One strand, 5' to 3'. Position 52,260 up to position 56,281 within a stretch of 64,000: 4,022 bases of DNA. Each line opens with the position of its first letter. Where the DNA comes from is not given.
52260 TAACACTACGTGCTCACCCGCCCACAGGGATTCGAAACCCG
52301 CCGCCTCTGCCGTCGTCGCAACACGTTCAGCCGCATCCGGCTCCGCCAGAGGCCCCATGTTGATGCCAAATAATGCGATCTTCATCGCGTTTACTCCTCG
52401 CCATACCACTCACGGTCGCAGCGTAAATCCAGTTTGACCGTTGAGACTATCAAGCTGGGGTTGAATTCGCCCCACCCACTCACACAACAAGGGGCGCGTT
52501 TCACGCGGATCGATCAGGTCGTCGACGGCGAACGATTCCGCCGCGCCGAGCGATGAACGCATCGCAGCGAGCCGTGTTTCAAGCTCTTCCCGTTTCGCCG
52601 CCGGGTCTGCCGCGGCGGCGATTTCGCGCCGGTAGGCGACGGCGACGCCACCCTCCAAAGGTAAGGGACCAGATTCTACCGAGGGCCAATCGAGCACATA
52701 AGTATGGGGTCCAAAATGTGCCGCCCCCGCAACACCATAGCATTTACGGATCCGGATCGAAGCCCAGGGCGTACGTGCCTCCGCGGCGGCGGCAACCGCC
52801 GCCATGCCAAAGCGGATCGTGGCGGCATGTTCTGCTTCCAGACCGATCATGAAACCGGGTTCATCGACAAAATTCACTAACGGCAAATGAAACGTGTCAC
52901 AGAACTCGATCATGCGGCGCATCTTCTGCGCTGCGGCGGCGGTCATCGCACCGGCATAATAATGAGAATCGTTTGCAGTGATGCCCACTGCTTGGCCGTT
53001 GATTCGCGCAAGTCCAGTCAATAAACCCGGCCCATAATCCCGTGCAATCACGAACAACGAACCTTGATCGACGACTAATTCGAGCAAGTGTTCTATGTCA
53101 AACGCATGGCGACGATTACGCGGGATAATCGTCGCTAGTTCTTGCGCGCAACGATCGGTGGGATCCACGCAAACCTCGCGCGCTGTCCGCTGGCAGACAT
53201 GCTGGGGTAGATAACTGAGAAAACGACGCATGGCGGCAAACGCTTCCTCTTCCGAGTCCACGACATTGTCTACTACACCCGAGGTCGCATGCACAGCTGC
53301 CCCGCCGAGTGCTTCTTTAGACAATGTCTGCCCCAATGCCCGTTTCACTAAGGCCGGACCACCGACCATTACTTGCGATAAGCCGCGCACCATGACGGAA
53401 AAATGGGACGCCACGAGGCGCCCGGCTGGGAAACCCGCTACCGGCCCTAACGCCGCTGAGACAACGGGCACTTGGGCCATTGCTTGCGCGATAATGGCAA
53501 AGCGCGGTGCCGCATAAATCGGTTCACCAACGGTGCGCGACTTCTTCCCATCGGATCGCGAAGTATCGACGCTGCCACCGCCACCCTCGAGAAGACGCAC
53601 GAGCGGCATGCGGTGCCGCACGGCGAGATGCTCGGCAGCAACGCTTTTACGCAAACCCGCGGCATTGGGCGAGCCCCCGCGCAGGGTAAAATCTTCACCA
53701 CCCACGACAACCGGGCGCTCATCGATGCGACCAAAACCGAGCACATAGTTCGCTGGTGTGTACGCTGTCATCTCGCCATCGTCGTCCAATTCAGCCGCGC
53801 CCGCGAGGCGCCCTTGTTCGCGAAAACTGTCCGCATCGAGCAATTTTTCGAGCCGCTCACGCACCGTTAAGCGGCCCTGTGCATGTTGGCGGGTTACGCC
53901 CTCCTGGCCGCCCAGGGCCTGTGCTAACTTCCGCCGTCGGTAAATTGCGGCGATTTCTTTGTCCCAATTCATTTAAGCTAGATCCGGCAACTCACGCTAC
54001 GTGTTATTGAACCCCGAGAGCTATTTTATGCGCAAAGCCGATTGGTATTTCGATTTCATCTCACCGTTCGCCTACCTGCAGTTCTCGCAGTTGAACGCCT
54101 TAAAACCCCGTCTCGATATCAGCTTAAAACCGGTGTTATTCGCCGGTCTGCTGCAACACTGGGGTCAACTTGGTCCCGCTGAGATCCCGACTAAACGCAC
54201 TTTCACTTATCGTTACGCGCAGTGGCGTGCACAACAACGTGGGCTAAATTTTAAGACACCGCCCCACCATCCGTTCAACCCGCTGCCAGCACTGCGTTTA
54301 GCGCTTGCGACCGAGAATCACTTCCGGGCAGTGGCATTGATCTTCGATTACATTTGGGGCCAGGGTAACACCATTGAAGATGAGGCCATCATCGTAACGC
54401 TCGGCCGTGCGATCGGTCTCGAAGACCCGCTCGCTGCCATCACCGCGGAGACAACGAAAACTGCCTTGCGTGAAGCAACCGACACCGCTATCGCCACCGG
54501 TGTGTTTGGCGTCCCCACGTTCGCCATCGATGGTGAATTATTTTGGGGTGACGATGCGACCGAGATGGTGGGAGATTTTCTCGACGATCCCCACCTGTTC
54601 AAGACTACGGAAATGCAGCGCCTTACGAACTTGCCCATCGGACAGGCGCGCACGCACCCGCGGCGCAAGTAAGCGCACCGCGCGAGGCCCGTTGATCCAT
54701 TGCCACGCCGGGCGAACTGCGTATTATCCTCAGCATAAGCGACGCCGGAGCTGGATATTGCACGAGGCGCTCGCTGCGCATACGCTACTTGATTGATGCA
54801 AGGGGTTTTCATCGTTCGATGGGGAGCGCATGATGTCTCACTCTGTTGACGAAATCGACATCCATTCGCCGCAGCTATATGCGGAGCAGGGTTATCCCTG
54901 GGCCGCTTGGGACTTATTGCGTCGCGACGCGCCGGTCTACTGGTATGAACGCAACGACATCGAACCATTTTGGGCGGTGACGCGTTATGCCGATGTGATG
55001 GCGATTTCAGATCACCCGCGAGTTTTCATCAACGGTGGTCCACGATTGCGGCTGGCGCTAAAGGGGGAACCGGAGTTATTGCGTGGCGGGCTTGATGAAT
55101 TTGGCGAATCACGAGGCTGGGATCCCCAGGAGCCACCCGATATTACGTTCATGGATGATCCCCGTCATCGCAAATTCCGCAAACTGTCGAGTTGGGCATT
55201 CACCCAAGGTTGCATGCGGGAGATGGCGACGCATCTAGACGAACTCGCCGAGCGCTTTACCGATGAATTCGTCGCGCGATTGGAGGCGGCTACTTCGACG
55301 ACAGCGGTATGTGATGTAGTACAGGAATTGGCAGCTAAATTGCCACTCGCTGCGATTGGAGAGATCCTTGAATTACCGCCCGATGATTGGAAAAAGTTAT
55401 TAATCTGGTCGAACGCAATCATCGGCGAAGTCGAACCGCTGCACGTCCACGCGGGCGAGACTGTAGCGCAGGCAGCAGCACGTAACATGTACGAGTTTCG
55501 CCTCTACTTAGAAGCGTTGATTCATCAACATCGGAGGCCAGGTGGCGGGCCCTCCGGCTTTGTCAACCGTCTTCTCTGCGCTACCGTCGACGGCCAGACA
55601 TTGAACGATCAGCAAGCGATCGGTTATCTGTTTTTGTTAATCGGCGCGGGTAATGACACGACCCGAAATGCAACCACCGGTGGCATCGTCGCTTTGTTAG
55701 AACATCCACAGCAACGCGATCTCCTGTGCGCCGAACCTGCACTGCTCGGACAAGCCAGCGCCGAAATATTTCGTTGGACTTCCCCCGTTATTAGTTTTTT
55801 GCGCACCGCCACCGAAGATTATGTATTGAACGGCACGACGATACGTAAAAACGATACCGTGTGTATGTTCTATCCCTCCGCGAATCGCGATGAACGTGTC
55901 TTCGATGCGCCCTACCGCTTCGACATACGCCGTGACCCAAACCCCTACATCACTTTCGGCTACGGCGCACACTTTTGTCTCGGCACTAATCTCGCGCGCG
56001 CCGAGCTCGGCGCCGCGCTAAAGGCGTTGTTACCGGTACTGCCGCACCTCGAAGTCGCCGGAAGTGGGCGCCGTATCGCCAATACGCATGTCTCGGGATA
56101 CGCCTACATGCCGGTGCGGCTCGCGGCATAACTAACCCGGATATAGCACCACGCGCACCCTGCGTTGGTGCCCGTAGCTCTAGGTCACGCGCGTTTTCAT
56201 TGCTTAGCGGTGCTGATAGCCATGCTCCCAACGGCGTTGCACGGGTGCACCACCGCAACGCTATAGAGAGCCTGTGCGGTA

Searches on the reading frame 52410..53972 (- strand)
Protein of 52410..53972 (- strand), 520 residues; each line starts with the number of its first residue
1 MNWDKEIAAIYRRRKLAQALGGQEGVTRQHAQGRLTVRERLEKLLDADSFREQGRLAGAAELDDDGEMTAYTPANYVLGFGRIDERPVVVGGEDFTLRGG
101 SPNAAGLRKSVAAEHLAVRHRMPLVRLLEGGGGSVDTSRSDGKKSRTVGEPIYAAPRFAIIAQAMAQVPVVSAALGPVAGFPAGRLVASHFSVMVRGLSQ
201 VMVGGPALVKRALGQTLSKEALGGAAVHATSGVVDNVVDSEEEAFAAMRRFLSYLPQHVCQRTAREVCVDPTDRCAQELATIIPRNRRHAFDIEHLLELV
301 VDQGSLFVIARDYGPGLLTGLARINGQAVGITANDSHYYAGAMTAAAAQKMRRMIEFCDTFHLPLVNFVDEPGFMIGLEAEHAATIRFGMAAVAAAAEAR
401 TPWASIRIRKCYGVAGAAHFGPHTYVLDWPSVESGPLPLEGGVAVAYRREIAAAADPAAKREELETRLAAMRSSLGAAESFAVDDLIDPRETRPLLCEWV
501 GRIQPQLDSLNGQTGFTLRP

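Call 26: search_protein_families(library=pfam, proteins=[window:52410-53972:-], max_evalue=0.00001)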
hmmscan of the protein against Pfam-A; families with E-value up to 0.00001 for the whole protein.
window:52410-53972:- (520 aa): 1 family
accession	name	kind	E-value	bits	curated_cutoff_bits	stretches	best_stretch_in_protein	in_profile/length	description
PF01039.27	Carboxyl_trans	-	1.7e-84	284.7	22.3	1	28-496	1-471/493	Carboxyl transferase domain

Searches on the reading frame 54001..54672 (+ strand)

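Call 26: search_protein_families(library=pfam, proteins=[window:54001-54672:+], max_evalue=0.00001)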
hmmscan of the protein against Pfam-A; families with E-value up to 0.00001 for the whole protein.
window:54001-54672:+ (223 aa): 1 family
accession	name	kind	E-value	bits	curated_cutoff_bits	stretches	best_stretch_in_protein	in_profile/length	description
PF01323.26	DSBA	-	9.5e-26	91.2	25.6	1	14-193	3-189/191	DSBA-like thioredoxin domain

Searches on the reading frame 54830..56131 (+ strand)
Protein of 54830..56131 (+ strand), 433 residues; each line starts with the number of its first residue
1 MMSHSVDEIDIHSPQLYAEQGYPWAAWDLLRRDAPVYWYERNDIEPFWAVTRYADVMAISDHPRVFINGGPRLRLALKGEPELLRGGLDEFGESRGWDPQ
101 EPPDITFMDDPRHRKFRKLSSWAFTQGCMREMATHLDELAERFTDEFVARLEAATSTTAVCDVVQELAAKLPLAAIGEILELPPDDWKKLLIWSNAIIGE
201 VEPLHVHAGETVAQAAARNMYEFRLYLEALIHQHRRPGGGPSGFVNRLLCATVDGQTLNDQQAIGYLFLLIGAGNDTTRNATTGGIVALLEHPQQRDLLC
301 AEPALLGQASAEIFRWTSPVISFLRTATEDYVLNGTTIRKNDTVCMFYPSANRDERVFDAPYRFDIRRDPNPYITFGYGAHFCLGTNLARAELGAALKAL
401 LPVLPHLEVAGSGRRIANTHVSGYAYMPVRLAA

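Call 26: search_protein_families(library=pfam, proteins=[window:54830-56131:+], max_evalue=0.00001)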
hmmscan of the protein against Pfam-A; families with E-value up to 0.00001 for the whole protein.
window:54830-56131:+ (433 aa): 1 family
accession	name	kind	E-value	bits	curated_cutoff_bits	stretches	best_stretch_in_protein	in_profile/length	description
PF00067.27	p450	-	6.6e-25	88.2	22.8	1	228-401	221-429/462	Cytochrome P450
